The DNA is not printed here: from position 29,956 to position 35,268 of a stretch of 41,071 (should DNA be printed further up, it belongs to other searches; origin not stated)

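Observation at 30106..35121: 1671-aa DUF4011 / SF1 helicase / Vsr-DUF559 nuclease / DUF3320-like protein resembling the single-gene Hhe antiphage system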

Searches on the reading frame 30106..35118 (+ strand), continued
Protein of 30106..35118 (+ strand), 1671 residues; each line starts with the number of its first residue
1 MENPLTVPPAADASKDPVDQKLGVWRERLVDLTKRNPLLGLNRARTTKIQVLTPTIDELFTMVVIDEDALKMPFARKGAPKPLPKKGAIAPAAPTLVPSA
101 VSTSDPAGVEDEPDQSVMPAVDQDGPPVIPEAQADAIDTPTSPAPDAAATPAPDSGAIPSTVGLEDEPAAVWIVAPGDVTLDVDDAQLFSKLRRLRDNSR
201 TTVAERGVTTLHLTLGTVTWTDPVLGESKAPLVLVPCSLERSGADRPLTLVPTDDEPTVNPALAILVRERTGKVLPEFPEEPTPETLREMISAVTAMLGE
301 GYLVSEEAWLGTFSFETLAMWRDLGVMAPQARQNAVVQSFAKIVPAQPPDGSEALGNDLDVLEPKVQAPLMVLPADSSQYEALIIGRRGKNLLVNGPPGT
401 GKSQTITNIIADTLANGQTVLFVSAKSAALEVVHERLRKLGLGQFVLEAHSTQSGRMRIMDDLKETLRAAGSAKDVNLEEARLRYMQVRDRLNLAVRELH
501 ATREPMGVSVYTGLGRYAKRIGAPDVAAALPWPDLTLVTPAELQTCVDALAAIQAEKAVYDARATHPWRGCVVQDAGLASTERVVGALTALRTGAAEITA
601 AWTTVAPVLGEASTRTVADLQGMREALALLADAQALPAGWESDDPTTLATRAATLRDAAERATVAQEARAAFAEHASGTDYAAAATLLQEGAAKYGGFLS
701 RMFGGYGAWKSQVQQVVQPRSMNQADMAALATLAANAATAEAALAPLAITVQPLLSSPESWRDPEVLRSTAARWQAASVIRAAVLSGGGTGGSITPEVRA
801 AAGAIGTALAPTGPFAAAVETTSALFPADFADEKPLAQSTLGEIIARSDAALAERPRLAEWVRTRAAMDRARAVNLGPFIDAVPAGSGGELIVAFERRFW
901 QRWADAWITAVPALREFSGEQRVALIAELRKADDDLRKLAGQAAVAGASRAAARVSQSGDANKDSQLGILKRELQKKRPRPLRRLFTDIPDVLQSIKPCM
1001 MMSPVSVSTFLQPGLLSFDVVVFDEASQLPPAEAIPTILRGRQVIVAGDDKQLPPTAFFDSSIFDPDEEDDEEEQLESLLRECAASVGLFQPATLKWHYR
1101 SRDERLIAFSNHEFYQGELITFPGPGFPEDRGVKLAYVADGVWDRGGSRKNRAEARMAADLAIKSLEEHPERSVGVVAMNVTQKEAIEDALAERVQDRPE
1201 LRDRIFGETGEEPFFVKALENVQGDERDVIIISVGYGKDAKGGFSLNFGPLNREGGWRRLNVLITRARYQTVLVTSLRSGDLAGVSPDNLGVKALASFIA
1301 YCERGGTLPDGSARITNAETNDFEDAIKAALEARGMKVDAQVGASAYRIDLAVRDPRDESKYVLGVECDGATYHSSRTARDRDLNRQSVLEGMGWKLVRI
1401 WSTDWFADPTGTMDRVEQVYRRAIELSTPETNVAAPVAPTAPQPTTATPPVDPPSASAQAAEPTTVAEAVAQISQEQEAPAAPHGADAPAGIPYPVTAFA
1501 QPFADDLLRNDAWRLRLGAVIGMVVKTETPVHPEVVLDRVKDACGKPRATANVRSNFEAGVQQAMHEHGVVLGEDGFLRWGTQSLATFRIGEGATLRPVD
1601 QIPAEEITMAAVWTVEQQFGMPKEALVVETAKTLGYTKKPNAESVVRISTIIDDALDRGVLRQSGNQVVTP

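Call 15: find_homologous_proteins(query=window:30106-35118:+, max_evalue=1e-10)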
Query window:30106-35118:+ (1671 aa): 5282 proteins with E <= 1e-10 among 8000 candidates; the best 120 are listed.
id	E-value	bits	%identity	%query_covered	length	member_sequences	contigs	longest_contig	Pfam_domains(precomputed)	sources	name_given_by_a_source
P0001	0.0e+0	3688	100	100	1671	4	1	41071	PF11784.14,PF13195.12,PF13087.13,PF13086.13,PF13245.13,PF18741.8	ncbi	-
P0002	0.0e+0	2757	74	100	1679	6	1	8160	PF11784.14,PF13195.12,PF13087.13,PF13086.13,PF13245.13,PF18741.8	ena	-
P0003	0.0e+0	1519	48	91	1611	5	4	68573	PF11784.14,PF13195.12,PF13087.13,PF13086.13,PF01443.25,PF13245.13,PF18741.8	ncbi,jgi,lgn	-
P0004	0.0e+0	1467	45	100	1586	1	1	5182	PF11784.14,PF13195.12,PF13087.13,PF13086.13,PF13245.13,PF18741.8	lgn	-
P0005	0.0e+0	1442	47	90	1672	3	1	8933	PF11784.14,PF13195.12,PF13087.13,PF13086.13,PF01443.25,PF13245.13,PF18741.8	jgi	-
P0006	0.0e+0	1424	47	90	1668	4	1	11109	PF11784.14,PF13195.12,PF13087.13,PF13086.13,PF01443.25,PF13245.13,PF18741.8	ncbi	-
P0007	0.0e+0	1412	48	91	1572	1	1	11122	PF11784.14,PF13195.12,PF13087.13,PF13086.13,PF13604.13,PF13245.13,PF18741.8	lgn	-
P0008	0.0e+0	1409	46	90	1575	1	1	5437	PF11784.14,PF13195.12,PF13087.13,PF13086.13,PF13245.13,PF18741.8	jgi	jgi:very-short-patch-repair endonuclease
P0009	0.0e+0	1368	46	92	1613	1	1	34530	PF11784.14,PF13195.12,PF13087.13,PF13086.13,PF01443.25,PF13245.13,PF18741.8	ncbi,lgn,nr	ncbi:MAG: DUF3320 domain-containing protein [Chloroflexi bacterium]|nr:DUF3320 domain-containing pro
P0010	0.0e+0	1345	44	90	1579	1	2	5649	PF11784.14,PF13195.12,PF13087.13,PF13086.13,PF13245.13,PF18741.8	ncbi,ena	-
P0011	0.0e+0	1318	45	90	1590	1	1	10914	PF11784.14,PF13195.12,PF13087.13,PF13086.13,PF18741.8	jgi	-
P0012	0.0e+0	1265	41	99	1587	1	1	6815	PF11784.14,PF13195.12,PF13087.13,PF13086.13,PF01443.25,PF13245.13,PF18741.8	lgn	-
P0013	0.0e+0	1260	40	99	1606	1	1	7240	PF11784.14,PF13195.12,PF13087.13,PF13086.13,PF01443.25,PF13604.13,PF13245.13,PF18741.8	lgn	-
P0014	0.0e+0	1246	44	90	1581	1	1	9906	PF11784.14,PF13195.12,PF13087.13,PF13086.13,PF01443.25,PF13604.13,PF13245.13,PF18741.8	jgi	-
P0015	0.0e+0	1240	43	89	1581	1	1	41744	PF11784.14,PF13195.12,PF13087.13,PF13086.13,PF01443.25,PF13245.13,PF18741.8,PF09848.16,PF13191.13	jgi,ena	-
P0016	0.0e+0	1238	44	90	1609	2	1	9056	PF11784.14,PF13195.12,PF13087.13,PF13086.13,PF01443.25,PF18741.8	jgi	jgi:very-short-patch-repair endonuclease/DNA polymerase III delta prime subunit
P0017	0.0e+0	1234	43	90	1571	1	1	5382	PF11784.14,PF13195.12,PF13087.13,PF13086.13,PF13604.13,PF13245.13,PF18741.8,PF13191.13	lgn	-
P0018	0.0e+0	1230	43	90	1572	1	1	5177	PF11784.14,PF13195.12,PF13087.13,PF13086.13,PF01443.25,PF13604.13,PF13245.13,PF18741.8,PF13191.13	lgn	-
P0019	0.0e+0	1229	44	90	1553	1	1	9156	PF11784.14,PF13195.12,PF13087.13,PF13086.13,PF13604.13,PF13245.13,PF18741.8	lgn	-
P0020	0.0e+0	1227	40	100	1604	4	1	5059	PF11784.14,PF13195.12,PF13087.13,PF13086.13,PF01443.25,PF13245.13,PF18741.8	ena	-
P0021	0.0e+0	1219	43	90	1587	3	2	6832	PF11784.14,PF13195.12,PF13087.13,PF13086.13,PF13245.13,PF18741.8,PF13191.13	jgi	-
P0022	0.0e+0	1217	44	90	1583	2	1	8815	PF11784.14,PF13195.12,PF13087.13,PF13086.13,PF01443.25,PF13604.13,PF13245.13,PF18741.8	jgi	jgi:very-short-patch-repair endonuclease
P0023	0.0e+0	1216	42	90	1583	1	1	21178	PF11784.14,PF13195.12,PF04480.19,PF13087.13,PF13086.13,PF13245.13,PF18741.8,PF13191.13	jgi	jgi:very-short-patch-repair endonuclease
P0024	0.0e+0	1214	43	91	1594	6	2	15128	PF11784.14,PF13195.12,PF13087.13,PF13086.13,PF01443.25,PF13604.13,PF13245.13,PF18741.8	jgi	jgi:very-short-patch-repair endonuclease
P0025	0.0e+0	1214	42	90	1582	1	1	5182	PF11784.14,PF13195.12,PF13087.13,PF13086.13,PF01443.25,PF13604.13,PF13245.13,PF18741.8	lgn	-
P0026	0.0e+0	1213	42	90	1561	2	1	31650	PF11784.14,PF13195.12,PF13087.13,PF13086.13,PF01443.25,PF13604.13,PF13245.13,PF18741.8,PF13191.13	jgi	-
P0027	0.0e+0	1210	43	90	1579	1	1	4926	PF11784.14,PF13195.12,PF13087.13,PF13086.13,PF13245.13,PF18741.8,PF13191.13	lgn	-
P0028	0.0e+0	1210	44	91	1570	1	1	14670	PF11784.14,PF13195.12,PF13087.13,PF13086.13,PF01443.25,PF13604.13,PF18741.8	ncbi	-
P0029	0.0e+0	1209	43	90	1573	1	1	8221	PF11784.14,PF13195.12,PF13087.13,PF13086.13,PF01443.25,PF13604.13,PF13245.13,PF18741.8,PF13191.13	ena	-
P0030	0.0e+0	1206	41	90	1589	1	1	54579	PF11784.14,PF13195.12,PF13087.13,PF13086.13,PF01443.25,PF13604.13,PF13245.13,PF18741.8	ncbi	-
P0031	0.0e+0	1203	41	90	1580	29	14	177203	PF11784.14,PF13195.12,PF13087.13,PF13086.13,PF01443.25,PF13604.13,PF13245.13,PF18741.8,PF09848.16,PF13191.13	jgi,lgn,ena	jgi:very-short-patch-repair endonuclease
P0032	0.0e+0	1202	42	90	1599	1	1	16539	PF11784.14,PF13195.12,PF13087.13,PF13086.13,PF01443.25,PF13604.13,PF13245.13,PF18741.8,PF13191.13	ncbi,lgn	-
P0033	0.0e+0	1202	42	90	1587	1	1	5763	PF11784.14,PF13195.12,PF13087.13,PF13086.13,PF13245.13,PF18741.8,PF13191.13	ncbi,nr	ncbi:MAG: DUF3320 domain-containing protein [Acidobacteria bacterium]|nr:DUF3320 domain-containing p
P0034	0.0e+0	1201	44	88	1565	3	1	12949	PF11784.14,PF13195.12,PF13087.13,PF13086.13,PF18741.8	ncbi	-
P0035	0.0e+0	1201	42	91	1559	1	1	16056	PF11784.14,PF13195.12,PF13087.13,PF13086.13,PF13245.13,PF18741.8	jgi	jgi:very-short-patch-repair endonuclease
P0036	0.0e+0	1201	42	92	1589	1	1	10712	PF11784.14,PF13195.12,PF04480.19,PF13087.13,PF13086.13,PF13245.13,PF18741.8,PF13191.13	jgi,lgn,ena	-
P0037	0.0e+0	1198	42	89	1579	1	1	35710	PF11784.14,PF13195.12,PF13087.13,PF13086.13,PF01443.25,PF13604.13,PF13245.13,PF18741.8,PF13191.13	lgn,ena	-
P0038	0.0e+0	1196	44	90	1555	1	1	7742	PF11784.14,PF13195.12,PF13087.13,PF13086.13,PF01443.25,PF13604.13,PF13245.13,PF18741.8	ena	-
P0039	0.0e+0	1193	43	90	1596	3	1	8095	PF11784.14,PF13195.12,PF04480.19,PF13087.13,PF13086.13,PF13604.13,PF13245.13,PF18741.8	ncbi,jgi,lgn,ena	-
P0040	0.0e+0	1191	42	90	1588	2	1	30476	PF11784.14,PF13195.12,PF13087.13,PF13086.13,PF01443.25,PF13604.13,PF13245.13,PF18741.8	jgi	-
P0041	0.0e+0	1191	43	90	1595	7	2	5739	PF11784.14,PF13195.12,PF13087.13,PF13086.13,PF01443.25,PF13604.13,PF13245.13,PF18741.8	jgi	-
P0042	0.0e+0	1190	43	90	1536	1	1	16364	PF11784.14,PF13195.12,PF13087.13,PF13086.13,PF13604.13,PF13245.13,PF18741.8,PF13191.13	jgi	jgi:very-short-patch-repair endonuclease/DNA polymerase III delta prime subunit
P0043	0.0e+0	1190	42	90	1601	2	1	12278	PF11784.14,PF13195.12,PF13087.13,PF13086.13,PF13245.13,PF18741.8,PF09848.16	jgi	jgi:very-short-patch-repair endonuclease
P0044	0.0e+0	1188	42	90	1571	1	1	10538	PF11784.14,PF13195.12,PF04480.19,PF13087.13,PF13086.13,PF01443.25,PF13245.13,PF18741.8,PF13191.13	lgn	-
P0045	0.0e+0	1186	44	90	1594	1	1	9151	PF11784.14,PF13195.12,PF13087.13,PF13086.13,PF13604.13,PF13245.13,PF18741.8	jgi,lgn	jgi:very-short-patch-repair endonuclease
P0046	0.0e+0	1184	41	90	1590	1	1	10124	PF11784.14,PF13195.12,PF04480.19,PF13087.13,PF13086.13,PF13245.13,PF18741.8,PF13191.13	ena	-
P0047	0.0e+0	1184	41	90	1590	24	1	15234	PF11784.14,PF13195.12,PF13087.13,PF13086.13,PF01443.25,PF13245.13,PF18741.8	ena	-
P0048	0.0e+0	1182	42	89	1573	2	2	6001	PF11784.14,PF13195.12,PF13087.13,PF13086.13,PF01443.25,PF13604.13,PF18741.8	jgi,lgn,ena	-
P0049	0.0e+0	1181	40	99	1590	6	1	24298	PF11784.14,PF13195.12,PF13087.13,PF13086.13,PF01443.25,PF13604.13,PF13245.13,PF18741.8,PF09848.16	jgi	jgi:very-short-patch-repair endonuclease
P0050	0.0e+0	1178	43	90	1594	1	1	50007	PF11784.14,PF13195.12,PF13087.13,PF13086.13,PF18741.8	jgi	jgi:very-short-patch-repair endonuclease/DNA polymerase III delta prime subunit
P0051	0.0e+0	1177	43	89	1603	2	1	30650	PF11784.14,PF13195.12,PF13087.13,PF13086.13,PF13604.13,PF13245.13,PF18741.8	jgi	-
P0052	0.0e+0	1176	43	90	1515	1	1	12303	PF11784.14,PF13195.12,PF13087.13,PF13086.13,PF18741.8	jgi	-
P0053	0.0e+0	1175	43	90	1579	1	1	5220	PF11784.14,PF13195.12,PF04480.19,PF13087.13,PF13086.13,PF13604.13,PF13245.13,PF18741.8,PF13191.13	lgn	-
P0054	0.0e+0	1175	41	90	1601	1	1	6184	PF11784.14,PF13195.12,PF13087.13,PF13086.13,PF01443.25,PF13604.13,PF13245.13,PF18741.8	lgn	-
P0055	0.0e+0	1173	40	98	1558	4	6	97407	PF11784.14,PF13195.12,PF13087.13,PF13086.13,PF01443.25,PF13604.13,PF13245.13,PF18741.8,PF09848.16,PF13191.13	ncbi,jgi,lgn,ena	ncbi:MAG: DUF3320 domain-containing protein [Bryobacteraceae bacterium]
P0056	0.0e+0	1173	41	90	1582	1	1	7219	PF11784.14,PF13195.12,PF13087.13,PF13086.13,PF01443.25,PF13245.13,PF18741.8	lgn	-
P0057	0.0e+0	1172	40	99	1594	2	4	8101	PF11784.14,PF13195.12,PF13087.13,PF13086.13,PF01443.25,PF13604.13,PF13245.13,PF18741.8,PF13191.13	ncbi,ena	-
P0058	0.0e+0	1172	42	89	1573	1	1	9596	PF11784.14,PF13195.12,PF13087.13,PF13086.13,PF01443.25,PF18741.8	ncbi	-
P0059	0.0e+0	1172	40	98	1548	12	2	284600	PF11784.14,PF13195.12,PF13087.13,PF13086.13,PF01443.25,PF13604.13,PF13245.13,PF18741.8,PF09848.16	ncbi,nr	ncbi:MAG TPA: DUF3320 domain-containing protein [Bryobacteraceae bacterium]|nr:DUF3320 domain-contai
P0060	0.0e+0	1172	42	90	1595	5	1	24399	PF11784.14,PF13195.12,PF13087.13,PF13086.13,PF00270.36,PF13604.13,PF13245.13,PF18741.8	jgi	jgi:very-short-patch-repair endonuclease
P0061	0.0e+0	1171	41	90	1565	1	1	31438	PF11784.14,PF13195.12,PF13087.13,PF13086.13,PF01443.25,PF13604.13,PF13245.13,PF18741.8,PF13191.13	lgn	-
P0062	0.0e+0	1171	41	90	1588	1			PF11784.14,PF13195.12,PF13087.13,PF13086.13,PF01443.25,PF13245.13,PF18741.8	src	-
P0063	0.0e+0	1170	42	89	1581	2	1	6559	PF11784.14,PF13195.12,PF13087.13,PF13086.13,PF01443.25,PF13604.13,PF13245.13,PF18741.8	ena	-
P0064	0.0e+0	1170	42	90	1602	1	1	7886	PF11784.14,PF13195.12,PF13087.13,PF13086.13,PF01443.25,PF13604.13,PF13245.13,PF18741.8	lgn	-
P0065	0.0e+0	1169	41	90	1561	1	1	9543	PF11784.14,PF13195.12,PF13087.13,PF13086.13,PF01443.25,PF13604.13,PF13245.13,PF18741.8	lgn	-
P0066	0.0e+0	1169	41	90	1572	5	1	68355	PF11784.14,PF13195.12,PF13087.13,PF13086.13,PF01443.25,PF13604.13,PF18741.8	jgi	jgi:very-short-patch-repair endonuclease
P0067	0.0e+0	1168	40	90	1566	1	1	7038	PF11784.14,PF13195.12,PF13087.13,PF13086.13,PF01443.25,PF13604.13,PF13245.13,PF18741.8,PF09848.16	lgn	-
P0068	0.0e+0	1168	40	99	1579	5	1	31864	PF11784.14,PF13195.12,PF13087.13,PF13086.13,PF18741.8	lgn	-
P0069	0.0e+0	1168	41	90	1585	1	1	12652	PF11784.14,PF13195.12,PF13087.13,PF13086.13,PF01443.25,PF13604.13,PF13245.13,PF18741.8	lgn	-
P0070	0.0e+0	1164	40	90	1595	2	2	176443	PF11784.14,PF13195.12,PF13087.13,PF13086.13,PF01443.25,PF13604.13,PF13245.13,PF18741.8,PF09848.16,PF13191.13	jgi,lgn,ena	-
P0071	0.0e+0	1164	41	90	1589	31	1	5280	PF11784.14,PF13195.12,PF13087.13,PF13086.13,PF01443.25,PF18741.8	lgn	-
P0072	0.0e+0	1163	40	89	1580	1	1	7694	PF11784.14,PF13195.12,PF13087.13,PF13086.13,PF18741.8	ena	-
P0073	0.0e+0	1163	42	89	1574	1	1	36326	PF11784.14,PF13195.12,PF13087.13,PF13086.13,PF01443.25,PF13604.13,PF13245.13,PF18741.8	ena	-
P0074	0.0e+0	1162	40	91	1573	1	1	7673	PF11784.14,PF13195.12,PF13087.13,PF13086.13,PF01443.25,PF13604.13,PF13245.13,PF18741.8,PF09848.16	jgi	-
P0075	0.0e+0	1162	40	90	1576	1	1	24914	PF11784.14,PF13195.12,PF13087.13,PF13086.13,PF13604.13,PF13245.13,PF18741.8,PF20720.4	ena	-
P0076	0.0e+0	1161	41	90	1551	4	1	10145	PF11784.14,PF13195.12,PF04480.19,PF13087.13,PF13086.13,PF01443.25,PF13604.13,PF13245.13,PF18741.8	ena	-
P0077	0.0e+0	1161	42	90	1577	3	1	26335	PF11784.14,PF13195.12,PF13087.13,PF13086.13,PF13245.13,PF18741.8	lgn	-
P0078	0.0e+0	1160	42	90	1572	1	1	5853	PF11784.14,PF13195.12,PF13087.13,PF13086.13,PF13604.13,PF13245.13,PF18741.8,PF13191.13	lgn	-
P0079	0.0e+0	1159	40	90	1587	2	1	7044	PF11784.14,PF13195.12,PF13087.13,PF13086.13,PF13604.13,PF13245.13,PF18741.8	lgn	-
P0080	0.0e+0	1158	41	90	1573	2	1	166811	PF11784.14,PF13195.12,PF13087.13,PF13086.13,PF01443.25,PF13604.13,PF18741.8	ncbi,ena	-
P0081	0.0e+0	1158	41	90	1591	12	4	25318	PF11784.14,PF13195.12,PF13087.13,PF13086.13,PF01443.25,PF13604.13,PF13245.13,PF18741.8,PF13191.13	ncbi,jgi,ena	-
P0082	0.0e+0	1158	41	90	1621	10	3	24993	PF11784.14,PF13195.12,PF13087.13,PF13086.13,PF13604.13,PF13245.13,PF18741.8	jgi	-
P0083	0.0e+0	1156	41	90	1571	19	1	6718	PF11784.14,PF13195.12,PF13087.13,PF13086.13,PF01443.25,PF13245.13,PF18741.8,PF13191.13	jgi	-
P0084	0.0e+0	1156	40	90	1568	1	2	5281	PF11784.14,PF13195.12,PF13087.13,PF13086.13,PF01443.25,PF13604.13,PF13245.13,PF18741.8,PF09848.16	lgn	-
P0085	0.0e+0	1156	42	90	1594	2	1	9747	PF11784.14,PF13195.12,PF13087.13,PF13086.13,PF01443.25,PF18741.8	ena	-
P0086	0.0e+0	1153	40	90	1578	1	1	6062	PF11784.14,PF13195.12,PF13087.13,PF13086.13,PF01443.25,PF13604.13,PF13245.13,PF18741.8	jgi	jgi:very-short-patch-repair endonuclease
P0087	0.0e+0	1153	39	99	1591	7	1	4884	PF11784.14,PF13195.12,PF13087.13,PF13086.13,PF01443.25,PF13604.13,PF13245.13,PF18741.8,PF13191.13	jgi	-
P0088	0.0e+0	1152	41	90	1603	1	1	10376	PF11784.14,PF13195.12,PF13087.13,PF13086.13,PF01443.25,PF13604.13,PF13245.13,PF18741.8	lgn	-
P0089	0.0e+0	1152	40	90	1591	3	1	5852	PF11784.14,PF13195.12,PF13087.13,PF13086.13,PF01443.25,PF13604.13,PF13245.13,PF18741.8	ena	-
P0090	0.0e+0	1151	41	90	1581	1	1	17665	PF11784.14,PF13195.12,PF13087.13,PF13086.13,PF01443.25,PF13604.13,PF13245.13,PF18741.8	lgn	-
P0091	0.0e+0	1151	40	90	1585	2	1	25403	PF11784.14,PF13195.12,PF13087.13,PF13086.13,PF01443.25,PF13604.13,PF13245.13,PF18741.8,PF09848.16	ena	-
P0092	0.0e+0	1150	41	91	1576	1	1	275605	PF11784.14,PF13195.12,PF13087.13,PF13086.13,PF01443.25,PF18741.8,PF09848.16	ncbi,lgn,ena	-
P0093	0.0e+0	1150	41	90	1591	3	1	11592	PF11784.14,PF13195.12,PF13087.13,PF13086.13,PF01443.25,PF13604.13,PF13245.13,PF18741.8,PF09848.16,PF13191.13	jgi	jgi:very-short-patch-repair endonuclease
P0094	0.0e+0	1150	42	93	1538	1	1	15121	PF11784.14,PF13195.12,PF13087.13,PF13086.13,PF01443.25,PF13604.13,PF13245.13,PF18741.8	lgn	-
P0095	0.0e+0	1150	41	90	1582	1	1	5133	PF11784.14,PF13195.12,PF13087.13,PF13086.13,PF13604.13,PF18741.8,PF13191.13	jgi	jgi:very-short-patch-repair endonuclease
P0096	0.0e+0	1149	43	88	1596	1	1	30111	PF11784.14,PF13195.12,PF13087.13,PF13086.13,PF01443.25,PF13604.13,PF13245.13,PF18741.8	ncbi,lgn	-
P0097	0.0e+0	1149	42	89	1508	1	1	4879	PF11784.14,PF13195.12,PF13087.13,PF13086.13,PF01443.25,PF13604.13,PF18741.8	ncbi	-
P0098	0.0e+0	1148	41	90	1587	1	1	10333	PF11784.14,PF13195.12,PF13087.13,PF13086.13,PF01443.25,PF18741.8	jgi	jgi:very-short-patch-repair endonuclease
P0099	0.0e+0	1146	41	89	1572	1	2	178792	PF11784.14,PF13195.12,PF13087.13,PF13086.13,PF01443.25,PF13604.13,PF13245.13,PF18741.8,PF09848.16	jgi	jgi:very-short-patch-repair endonuclease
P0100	0.0e+0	1146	45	76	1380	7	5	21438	PF13195.12,PF13087.13,PF13086.13,PF01443.25,PF13604.13,PF18741.8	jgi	jgi:very-short-patch-repair endonuclease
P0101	0.0e+0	1145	40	90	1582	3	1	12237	PF11784.14,PF13195.12,PF04480.19,PF13087.13,PF13086.13,PF01443.25,PF13604.13,PF13245.13,PF18741.8,PF13191.13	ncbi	-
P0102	0.0e+0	1144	41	90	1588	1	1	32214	PF11784.14,PF13195.12,PF13087.13,PF13086.13,PF01443.25,PF13604.13,PF13245.13,PF18741.8,PF09848.16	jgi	jgi:very-short-patch-repair endonuclease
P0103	0.0e+0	1144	40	90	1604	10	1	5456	PF11784.14,PF13195.12,PF13087.13,PF13086.13,PF01443.25,PF13604.13,PF13245.13,PF18741.8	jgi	jgi:very-short-patch-repair endonuclease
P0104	0.0e+0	1144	41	89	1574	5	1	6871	PF11784.14,PF13195.12,PF13087.13,PF13086.13,PF01443.25,PF18741.8,PF09848.16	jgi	-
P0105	0.0e+0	1143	40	90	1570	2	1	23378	PF11784.14,PF13195.12,PF13087.13,PF13086.13,PF01443.25,PF13604.13,PF13245.13,PF18741.8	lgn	-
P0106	0.0e+0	1143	41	91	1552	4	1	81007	PF11784.14,PF13195.12,PF04480.19,PF13087.13,PF13086.13,PF13604.13,PF13245.13,PF18741.8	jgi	jgi:very-short-patch-repair endonuclease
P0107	0.0e+0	1143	39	90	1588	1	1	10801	PF11784.14,PF13195.12,PF04480.19,PF13087.13,PF13086.13,PF13245.13,PF18741.8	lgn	-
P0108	0.0e+0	1143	41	90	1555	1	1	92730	PF11784.14,PF13195.12,PF13087.13,PF13086.13,PF01443.25,PF13604.13,PF13245.13,PF18741.8,PF13191.13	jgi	jgi:very-short-patch-repair endonuclease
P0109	0.0e+0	1142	42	90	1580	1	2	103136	PF11784.14,PF13195.12,PF13087.13,PF13086.13,PF13245.13,PF18741.8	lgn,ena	-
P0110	0.0e+0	1142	39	90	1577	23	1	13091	PF11784.14,PF13195.12,PF13087.13,PF13086.13,PF01443.25,PF13604.13,PF18741.8,PF09848.16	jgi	jgi:very-short-patch-repair endonuclease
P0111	0.0e+0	1142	41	90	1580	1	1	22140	PF11784.14,PF13195.12,PF13087.13,PF13086.13,PF01443.25,PF13604.13,PF13245.13,PF18741.8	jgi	jgi:very-short-patch-repair endonuclease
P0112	0.0e+0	1141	40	90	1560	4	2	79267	PF11784.14,PF13195.12,PF13087.13,PF13086.13,PF01443.25,PF13604.13,PF13245.13,PF18741.8,PF09848.16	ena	-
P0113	0.0e+0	1140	40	90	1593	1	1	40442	PF11784.14,PF13195.12,PF13087.13,PF13086.13,PF01443.25,PF13604.13,PF13245.13,PF18741.8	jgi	jgi:very-short-patch-repair endonuclease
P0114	0.0e+0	1139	41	90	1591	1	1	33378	PF11784.14,PF13195.12,PF13087.13,PF13086.13,PF01443.25,PF18741.8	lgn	-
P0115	0.0e+0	1138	40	90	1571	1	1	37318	PF11784.14,PF13195.12,PF13087.13,PF13086.13,PF01443.25,PF13245.13,PF18741.8,PF09848.16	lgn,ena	-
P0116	0.0e+0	1138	38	99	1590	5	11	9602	PF11784.14,PF13195.12,PF13087.13,PF13086.13,PF01443.25,PF13604.13,PF13245.13,PF18741.8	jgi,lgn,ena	jgi:very-short-patch-repair endonuclease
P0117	0.0e+0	1138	40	90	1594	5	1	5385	PF11784.14,PF13195.12,PF04480.19,PF13087.13,PF13086.13,PF01443.25,PF13604.13,PF13245.13,PF18741.8,PF09848.16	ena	-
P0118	0.0e+0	1137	39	90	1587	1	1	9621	PF11784.14,PF13195.12,PF04480.19,PF13087.13,PF13086.13,PF13245.13,PF18741.8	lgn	-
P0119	0.0e+0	1137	40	90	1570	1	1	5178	PF11784.14,PF13195.12,PF13087.13,PF13086.13,PF01443.25,PF13245.13,PF18741.8,PF09848.16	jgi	jgi:very-short-patch-repair endonuclease/DNA polymerase III delta prime subunit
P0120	0.0e+0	1136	40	90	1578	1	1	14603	PF11784.14,PF13195.12,PF13087.13,PF13086.13,PF01443.25,PF13604.13,PF13245.13,PF18741.8,PF09848.16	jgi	-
